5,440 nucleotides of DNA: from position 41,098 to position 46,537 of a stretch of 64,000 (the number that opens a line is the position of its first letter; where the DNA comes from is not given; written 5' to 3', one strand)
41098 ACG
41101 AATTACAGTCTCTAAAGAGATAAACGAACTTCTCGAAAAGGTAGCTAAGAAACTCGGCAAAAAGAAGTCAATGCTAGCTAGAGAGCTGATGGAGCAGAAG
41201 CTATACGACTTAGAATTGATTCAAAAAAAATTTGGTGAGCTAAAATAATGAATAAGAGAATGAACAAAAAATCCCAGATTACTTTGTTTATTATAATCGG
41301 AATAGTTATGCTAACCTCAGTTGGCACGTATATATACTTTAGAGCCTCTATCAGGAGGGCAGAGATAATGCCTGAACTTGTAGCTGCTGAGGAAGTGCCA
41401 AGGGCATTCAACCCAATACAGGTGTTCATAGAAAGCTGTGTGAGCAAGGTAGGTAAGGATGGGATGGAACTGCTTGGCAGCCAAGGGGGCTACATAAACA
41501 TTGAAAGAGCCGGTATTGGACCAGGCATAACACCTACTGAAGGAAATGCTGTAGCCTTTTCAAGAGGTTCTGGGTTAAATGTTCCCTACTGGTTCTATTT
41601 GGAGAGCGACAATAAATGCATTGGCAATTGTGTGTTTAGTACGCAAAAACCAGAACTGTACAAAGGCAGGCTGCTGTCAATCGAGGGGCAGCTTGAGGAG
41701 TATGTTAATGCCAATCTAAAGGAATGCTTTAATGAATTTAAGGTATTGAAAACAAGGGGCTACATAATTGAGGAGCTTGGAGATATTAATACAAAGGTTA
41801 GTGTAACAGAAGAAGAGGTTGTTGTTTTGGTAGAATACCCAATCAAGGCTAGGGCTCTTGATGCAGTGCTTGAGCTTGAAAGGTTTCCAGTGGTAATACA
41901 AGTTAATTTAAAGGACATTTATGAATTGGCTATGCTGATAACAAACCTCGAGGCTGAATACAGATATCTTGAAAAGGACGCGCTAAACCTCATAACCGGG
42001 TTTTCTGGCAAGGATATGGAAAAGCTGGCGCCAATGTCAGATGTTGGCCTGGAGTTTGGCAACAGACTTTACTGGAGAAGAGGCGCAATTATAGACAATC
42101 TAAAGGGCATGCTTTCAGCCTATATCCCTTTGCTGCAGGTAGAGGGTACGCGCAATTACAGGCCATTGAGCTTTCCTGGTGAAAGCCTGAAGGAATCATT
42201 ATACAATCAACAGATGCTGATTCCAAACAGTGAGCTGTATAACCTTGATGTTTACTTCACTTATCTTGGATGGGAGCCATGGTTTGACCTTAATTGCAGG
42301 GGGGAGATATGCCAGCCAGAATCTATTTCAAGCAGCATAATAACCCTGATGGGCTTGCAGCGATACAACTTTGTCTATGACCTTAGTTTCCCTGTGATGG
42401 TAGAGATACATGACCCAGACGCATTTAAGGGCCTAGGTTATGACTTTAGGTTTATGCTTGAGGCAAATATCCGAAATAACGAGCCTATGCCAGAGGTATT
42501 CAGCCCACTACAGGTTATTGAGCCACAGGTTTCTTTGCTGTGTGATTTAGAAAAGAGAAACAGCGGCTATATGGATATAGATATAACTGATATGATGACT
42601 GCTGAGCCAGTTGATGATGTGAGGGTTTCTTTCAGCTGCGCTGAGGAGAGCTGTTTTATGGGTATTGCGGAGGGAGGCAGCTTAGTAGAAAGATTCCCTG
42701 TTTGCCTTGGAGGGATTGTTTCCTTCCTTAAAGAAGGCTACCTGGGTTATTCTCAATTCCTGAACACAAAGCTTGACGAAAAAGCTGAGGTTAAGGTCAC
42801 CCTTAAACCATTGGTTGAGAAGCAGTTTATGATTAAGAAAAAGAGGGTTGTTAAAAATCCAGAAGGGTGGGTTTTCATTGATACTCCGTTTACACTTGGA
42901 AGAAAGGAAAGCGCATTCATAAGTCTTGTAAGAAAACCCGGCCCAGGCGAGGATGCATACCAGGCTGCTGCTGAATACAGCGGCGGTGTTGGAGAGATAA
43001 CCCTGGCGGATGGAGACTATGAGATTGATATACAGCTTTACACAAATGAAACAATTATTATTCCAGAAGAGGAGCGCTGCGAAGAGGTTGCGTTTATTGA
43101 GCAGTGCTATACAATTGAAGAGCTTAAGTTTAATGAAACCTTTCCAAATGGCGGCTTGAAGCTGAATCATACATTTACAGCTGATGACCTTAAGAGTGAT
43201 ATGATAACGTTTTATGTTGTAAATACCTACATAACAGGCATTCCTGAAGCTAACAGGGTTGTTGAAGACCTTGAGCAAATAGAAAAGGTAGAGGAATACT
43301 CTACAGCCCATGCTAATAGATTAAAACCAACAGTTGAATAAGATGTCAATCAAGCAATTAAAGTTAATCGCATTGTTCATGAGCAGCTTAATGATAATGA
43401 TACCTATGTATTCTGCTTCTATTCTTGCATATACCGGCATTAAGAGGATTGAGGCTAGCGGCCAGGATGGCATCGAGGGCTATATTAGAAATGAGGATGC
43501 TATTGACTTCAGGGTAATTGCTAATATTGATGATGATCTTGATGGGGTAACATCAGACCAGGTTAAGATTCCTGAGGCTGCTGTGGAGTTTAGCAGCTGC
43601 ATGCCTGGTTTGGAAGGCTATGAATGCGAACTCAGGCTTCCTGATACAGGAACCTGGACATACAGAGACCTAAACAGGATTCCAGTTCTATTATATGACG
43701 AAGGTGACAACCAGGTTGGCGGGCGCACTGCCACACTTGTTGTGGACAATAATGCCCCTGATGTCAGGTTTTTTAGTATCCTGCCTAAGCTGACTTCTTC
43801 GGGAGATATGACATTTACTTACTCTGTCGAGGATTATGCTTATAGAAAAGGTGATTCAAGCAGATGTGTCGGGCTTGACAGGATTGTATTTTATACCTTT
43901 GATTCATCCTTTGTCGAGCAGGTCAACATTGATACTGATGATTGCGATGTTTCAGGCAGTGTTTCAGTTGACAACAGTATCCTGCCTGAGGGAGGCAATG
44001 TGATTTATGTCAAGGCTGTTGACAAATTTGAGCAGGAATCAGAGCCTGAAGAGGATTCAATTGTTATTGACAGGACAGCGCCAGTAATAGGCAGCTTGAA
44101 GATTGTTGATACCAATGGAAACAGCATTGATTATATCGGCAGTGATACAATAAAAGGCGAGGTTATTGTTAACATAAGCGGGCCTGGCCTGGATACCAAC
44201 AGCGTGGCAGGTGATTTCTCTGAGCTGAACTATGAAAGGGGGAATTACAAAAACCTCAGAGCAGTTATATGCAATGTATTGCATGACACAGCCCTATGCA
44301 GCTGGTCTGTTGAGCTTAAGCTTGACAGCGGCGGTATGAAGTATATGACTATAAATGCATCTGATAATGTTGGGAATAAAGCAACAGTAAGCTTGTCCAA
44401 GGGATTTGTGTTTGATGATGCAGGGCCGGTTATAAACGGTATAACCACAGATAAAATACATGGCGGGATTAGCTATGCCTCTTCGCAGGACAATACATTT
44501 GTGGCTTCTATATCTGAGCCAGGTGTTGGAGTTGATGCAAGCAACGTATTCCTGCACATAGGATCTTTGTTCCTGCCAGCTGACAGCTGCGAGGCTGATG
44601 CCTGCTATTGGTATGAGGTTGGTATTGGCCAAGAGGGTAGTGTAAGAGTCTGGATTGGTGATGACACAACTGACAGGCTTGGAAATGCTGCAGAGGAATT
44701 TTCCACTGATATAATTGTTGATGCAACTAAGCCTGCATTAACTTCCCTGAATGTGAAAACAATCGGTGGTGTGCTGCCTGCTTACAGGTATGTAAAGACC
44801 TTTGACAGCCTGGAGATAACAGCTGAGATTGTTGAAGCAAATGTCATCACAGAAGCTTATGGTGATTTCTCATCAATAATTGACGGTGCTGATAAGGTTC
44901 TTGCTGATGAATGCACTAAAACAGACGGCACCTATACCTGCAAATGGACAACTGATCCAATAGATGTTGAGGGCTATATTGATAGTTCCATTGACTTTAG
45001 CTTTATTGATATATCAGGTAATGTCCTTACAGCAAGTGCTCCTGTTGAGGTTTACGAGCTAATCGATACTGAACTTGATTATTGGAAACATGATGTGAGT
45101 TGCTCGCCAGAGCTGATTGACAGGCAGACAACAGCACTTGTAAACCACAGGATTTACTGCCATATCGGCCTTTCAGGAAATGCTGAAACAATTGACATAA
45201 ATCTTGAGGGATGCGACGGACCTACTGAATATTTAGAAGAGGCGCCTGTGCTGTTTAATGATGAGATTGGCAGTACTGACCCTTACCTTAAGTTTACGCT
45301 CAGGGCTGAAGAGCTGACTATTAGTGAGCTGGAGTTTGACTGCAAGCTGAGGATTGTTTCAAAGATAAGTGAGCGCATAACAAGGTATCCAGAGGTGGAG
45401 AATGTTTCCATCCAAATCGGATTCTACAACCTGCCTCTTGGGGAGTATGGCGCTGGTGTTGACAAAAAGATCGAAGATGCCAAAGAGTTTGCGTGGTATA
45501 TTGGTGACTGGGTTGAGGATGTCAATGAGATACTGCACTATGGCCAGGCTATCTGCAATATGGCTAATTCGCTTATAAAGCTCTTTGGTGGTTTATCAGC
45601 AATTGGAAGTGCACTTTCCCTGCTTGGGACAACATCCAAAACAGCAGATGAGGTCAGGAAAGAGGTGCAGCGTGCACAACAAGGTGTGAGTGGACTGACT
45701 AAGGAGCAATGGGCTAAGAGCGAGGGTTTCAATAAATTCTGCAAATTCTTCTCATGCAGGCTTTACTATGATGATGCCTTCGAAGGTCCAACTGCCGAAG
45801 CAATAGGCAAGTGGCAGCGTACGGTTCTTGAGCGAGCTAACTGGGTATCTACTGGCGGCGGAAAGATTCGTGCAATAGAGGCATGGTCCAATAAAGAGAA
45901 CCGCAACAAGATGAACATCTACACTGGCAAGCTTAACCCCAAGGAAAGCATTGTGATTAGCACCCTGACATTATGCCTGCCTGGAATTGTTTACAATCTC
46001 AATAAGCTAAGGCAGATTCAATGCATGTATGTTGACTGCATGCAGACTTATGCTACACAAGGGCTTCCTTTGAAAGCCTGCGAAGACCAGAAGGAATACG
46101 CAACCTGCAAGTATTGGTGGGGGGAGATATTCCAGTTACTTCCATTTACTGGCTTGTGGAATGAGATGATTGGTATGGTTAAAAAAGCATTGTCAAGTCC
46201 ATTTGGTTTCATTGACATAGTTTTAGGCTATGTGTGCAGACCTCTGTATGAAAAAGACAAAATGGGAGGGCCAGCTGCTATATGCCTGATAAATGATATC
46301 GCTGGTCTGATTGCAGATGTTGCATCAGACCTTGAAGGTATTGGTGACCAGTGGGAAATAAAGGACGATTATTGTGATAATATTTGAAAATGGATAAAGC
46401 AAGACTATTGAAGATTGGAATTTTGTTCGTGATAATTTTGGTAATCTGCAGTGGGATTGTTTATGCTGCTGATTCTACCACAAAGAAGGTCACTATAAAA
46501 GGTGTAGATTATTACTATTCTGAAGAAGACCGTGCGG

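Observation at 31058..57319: Duplicated operonic module of four uncharacterised membrane/surface protein families (A-B-C-D): candidate novel envelope apparatus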

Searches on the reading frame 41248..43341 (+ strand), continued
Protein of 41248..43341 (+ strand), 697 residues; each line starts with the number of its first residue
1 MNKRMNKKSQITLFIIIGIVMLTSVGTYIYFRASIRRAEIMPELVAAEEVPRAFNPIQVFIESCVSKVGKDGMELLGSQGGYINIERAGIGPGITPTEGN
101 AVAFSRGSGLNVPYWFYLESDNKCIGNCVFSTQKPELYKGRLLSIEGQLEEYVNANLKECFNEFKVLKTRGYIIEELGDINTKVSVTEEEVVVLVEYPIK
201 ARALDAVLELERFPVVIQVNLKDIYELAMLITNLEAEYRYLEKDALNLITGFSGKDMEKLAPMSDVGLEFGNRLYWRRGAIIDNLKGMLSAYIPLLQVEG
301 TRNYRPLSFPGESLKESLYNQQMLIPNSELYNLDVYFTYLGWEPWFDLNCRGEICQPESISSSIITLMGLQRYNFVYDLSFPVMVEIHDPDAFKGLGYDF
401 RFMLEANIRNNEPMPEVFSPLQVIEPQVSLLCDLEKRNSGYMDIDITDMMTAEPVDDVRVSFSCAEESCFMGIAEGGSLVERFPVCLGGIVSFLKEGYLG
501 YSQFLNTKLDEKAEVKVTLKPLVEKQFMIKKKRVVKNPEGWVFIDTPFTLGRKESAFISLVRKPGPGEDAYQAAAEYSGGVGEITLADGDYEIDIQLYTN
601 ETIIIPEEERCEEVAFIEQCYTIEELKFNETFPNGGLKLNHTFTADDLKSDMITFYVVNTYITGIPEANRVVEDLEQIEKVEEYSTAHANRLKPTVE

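Call 102: search_protein_families(library=padloc, proteins=[window:41248-43341:+], max_evalue=0.01)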
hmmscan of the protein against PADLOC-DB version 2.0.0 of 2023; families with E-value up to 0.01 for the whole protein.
window:41248-43341:+ (697 aa): 0 families

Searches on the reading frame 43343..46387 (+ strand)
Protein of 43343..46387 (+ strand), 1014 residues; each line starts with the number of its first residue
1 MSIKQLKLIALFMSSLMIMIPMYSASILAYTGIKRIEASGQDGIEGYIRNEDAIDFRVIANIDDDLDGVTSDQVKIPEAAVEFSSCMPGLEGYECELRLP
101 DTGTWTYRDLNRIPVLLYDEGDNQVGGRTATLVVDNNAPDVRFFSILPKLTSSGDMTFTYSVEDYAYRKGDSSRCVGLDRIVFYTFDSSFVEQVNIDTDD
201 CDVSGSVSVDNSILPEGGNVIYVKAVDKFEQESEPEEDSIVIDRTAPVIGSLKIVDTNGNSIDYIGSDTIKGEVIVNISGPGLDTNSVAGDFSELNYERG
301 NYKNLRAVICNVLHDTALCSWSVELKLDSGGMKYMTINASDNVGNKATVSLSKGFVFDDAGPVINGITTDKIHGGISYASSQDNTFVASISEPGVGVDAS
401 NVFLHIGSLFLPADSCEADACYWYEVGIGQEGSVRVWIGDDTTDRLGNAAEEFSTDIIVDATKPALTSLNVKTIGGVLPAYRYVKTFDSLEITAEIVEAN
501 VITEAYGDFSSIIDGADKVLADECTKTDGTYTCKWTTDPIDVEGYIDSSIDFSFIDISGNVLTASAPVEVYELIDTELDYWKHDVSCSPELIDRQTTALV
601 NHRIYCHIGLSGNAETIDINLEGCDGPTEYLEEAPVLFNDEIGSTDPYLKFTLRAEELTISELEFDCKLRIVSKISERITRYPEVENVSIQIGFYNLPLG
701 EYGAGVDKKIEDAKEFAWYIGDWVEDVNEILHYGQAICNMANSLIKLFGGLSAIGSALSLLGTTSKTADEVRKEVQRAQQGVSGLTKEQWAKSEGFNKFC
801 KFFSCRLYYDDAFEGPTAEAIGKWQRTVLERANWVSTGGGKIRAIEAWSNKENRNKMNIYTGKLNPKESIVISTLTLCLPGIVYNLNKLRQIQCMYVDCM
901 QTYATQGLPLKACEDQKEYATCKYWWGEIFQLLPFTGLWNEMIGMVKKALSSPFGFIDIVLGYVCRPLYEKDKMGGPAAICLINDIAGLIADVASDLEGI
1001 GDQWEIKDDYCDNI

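Call 6: search_protein_families(library=pfam, proteins=[window:43343-46387:+], max_evalue=0.1)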
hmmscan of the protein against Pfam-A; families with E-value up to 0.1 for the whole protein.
window:43343-46387:+ (1014 aa): 1 family
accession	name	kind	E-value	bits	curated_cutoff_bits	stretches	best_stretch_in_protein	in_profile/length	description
PF13750.12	Big_3_3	-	0.0074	16.4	27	0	328-371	12-55/157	Bacterial Ig-like domain (group 3)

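Call 28: search_solved_structures(query=A2, max_evalue=1)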
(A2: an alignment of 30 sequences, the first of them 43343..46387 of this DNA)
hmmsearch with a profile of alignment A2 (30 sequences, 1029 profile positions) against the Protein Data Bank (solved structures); distinct sequences matched with E-value up to 1: 5.
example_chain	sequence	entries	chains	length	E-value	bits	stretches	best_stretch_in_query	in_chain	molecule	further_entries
8cxj_D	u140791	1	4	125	0.21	12.8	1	482-580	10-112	Surface protein R28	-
9x9r_A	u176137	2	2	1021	0.36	12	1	97-245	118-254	Chitodextrinase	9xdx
3etx_A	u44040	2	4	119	0.76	11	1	679-734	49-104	Adhesin A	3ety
3etz_A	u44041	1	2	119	0.87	10.8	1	679-734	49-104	Adhesin A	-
3etw_A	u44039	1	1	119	0.88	10.7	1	679-734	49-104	Adhesin A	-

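Call 31: find_homologous_proteins(query=window:43343-46387:+, max_evalue=0.00001)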
Query window:43343-46387:+ (1014 aa): 2 proteins with E <= 0.00001 among 8000 candidates.
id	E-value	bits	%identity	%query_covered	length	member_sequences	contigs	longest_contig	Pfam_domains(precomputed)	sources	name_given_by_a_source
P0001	0.0e+0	2329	100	100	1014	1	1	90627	-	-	-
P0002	1.1e-29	121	22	94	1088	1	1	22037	-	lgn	-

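Call 32: find_homologous_proteins(query=A2, max_evalue=1e-10)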
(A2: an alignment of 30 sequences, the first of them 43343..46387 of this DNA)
Query A2 (30 sequences) (1014 aa, profile of the alignment): 10 proteins with E <= 1e-10 among 8000 candidates.
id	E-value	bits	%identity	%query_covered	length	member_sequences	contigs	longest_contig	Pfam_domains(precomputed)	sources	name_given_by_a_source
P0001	0.0e+0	1032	100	100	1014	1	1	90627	-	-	-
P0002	1.5e-248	846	22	94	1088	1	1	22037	-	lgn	-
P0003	3.9e-103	365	25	57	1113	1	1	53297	-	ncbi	-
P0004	4.4e-23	100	26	14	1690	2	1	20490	PF07495.20,PF15418.13,PF18981.7,PF13754.13,PF13750.13,PF24421.2,PF12245.15,PF19077.7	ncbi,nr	ncbi:MAG: Ig-like domain repeat protein [Lachnospiraceae bacterium]|nr:Ig-like domain repeat protein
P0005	7.2e-19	86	21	7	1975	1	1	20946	PF19077.7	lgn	-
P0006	1.9e-15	74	42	3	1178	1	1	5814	PF07495.20,PF17957.8,PF13750.13,PF19077.7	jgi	jgi:hypothetical protein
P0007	3.0e-13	67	48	2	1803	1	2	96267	PF13754.13,PF12245.15,PF19077.7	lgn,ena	-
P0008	1.3e-12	65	29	14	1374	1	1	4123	PF07495.20,PF21868.4,PF17957.8,PF13750.13,PF12245.15,PF16389.12,PF22501.2,PF22352.3,PF24421.2,PF23608.2,PF09136.17,PF00041.28,PF19077.7,PF20164.5,PF21223.4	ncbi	ncbi:MAG: hypothetical protein DRN78_03405, partial [Thermoproteota archaeon]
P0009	1.6e-11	61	23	14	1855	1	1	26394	PF13715.13,PF25788.3,PF13620.13,PF19077.7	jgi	jgi:hypothetical protein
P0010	4.2e-11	60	24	25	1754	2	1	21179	PF06739.18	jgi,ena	-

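Call 36: search_protein_families(library=ncbifam, proteins=[window:43343-46387:+], max_evalue=0.1)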
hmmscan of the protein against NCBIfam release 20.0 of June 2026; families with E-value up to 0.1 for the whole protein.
window:43343-46387:+ (1014 aa): 0 families

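Call 63: search_protein_families(library=pfam, alignment_id=A2, max_evalue=0.05)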
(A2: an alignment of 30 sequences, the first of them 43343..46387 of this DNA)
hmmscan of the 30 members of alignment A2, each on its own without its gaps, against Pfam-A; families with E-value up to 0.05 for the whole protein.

A. member 1, window:43343-46387:+ (1014 aa): 1 family
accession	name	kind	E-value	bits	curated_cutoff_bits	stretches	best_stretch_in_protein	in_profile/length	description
PF13750.12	Big_3_3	-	0.0074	16.4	27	0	328-371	12-55/157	Bacterial Ig-like domain (group 3)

B. families by the number of members that match (of 30 scanned): 12 families
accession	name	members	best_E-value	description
PF13750.12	Big_3_3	20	3.1e-08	Bacterial Ig-like domain (group 3)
PF19077.6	Big_13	4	3.7e-05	Bacterial Ig-like domain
PF17957.7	Big_7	1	1.1e-05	Bacterial Ig domain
PF10633.15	NPCBM_assoc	1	0.0038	NPCBM-associated, NEW3 domain of alpha-galactosidase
PF04509.17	CheC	1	0.015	CheC-like family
PF22750.1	Sol_i_2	1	0.016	Ant venom allergen Sol i 2 family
PF03600.22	CitMHS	1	0.024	Citrate transporter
PF02382.20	RTX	1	0.025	N-terminal domain in RTX protein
PF11388.13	DotA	1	0.026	Phagosome trafficking protein DotA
PF12245.14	Big_3_2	1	0.034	Bacterial Ig-like domain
PF25552.1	LIFR_D4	1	0.048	Leukemia inhibitory factor receptor D4 domain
PF03447.22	NAD_binding_3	1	0.049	Homoserine dehydrogenase, NAD binding domain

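Call 74: search_protein_families(library=phrogs, proteins=[window:43343-46387:+], max_evalue=0.01)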
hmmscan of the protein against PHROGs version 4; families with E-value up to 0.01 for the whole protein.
window:43343-46387:+ (1014 aa): 0 families

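Call 102: search_protein_families(library=padloc, proteins=[window:43343-46387:+], max_evalue=0.01)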
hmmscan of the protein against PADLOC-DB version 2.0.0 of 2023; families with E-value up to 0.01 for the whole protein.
window:43343-46387:+ (1014 aa): 0 families

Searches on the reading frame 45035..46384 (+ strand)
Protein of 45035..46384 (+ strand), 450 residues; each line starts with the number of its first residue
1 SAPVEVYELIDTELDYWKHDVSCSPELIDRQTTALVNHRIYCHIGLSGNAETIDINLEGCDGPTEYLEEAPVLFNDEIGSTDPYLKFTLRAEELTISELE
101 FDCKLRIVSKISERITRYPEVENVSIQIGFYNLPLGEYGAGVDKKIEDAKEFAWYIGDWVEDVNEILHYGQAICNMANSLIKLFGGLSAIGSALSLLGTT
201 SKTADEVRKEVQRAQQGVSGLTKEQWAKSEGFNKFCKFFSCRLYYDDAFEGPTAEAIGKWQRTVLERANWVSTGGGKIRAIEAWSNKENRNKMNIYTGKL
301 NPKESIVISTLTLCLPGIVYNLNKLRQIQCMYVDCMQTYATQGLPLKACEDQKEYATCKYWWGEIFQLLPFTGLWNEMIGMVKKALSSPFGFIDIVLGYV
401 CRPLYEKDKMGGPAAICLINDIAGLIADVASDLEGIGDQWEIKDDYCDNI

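Call 61: predict_structure(alignment_id=A6)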
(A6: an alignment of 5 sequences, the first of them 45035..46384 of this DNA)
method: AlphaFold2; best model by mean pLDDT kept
length: 450 residues; sequences in the alignment: 5
mean_pLDDT: 38.5   pTM: 0.23
mean pLDDT of the five models: 38.5, 36.9, 36.8, 36.8, 31.7
residues with pLDDT >= 90: 0; 70-90: 0; 50-70: 58; < 50: 392
segments of 3 or more residues with pLDDT < 50: 1-21, 23-25, 29-39, 62-96, 130-450
pLDDT, mean of each block of 10 residues (from residue 1): 30 38 50 42 53 58 41 34 35 44 63 52 56 38 33 29 32 37 39 41 45 38 33 32 31 35 39 35 36 35 32 36 42 40 40 40 35 34 31 32 34 33 37 34 29
secondary structure, 60 per line:
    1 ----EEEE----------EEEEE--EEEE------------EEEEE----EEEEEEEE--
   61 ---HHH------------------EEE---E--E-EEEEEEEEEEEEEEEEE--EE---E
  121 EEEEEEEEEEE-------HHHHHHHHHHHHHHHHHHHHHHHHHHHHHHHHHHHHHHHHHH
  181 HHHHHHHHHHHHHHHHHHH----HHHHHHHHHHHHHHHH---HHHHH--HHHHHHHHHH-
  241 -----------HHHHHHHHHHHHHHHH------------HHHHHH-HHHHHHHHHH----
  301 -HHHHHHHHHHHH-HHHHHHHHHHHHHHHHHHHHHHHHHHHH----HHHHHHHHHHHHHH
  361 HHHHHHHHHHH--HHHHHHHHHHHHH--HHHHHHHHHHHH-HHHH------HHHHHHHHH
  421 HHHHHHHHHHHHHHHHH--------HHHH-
elements in order: E5-8 E19-23 E26-29 E42-46 E51-58 E85-87 E96-112 E120-131 H139-199 H204-219 H223-227 H230-239 H252-267 H280-285 H287-296 H302-313 H315-342 H347-371 H374-386 H389-400 H402-405 H412-437 H446-449
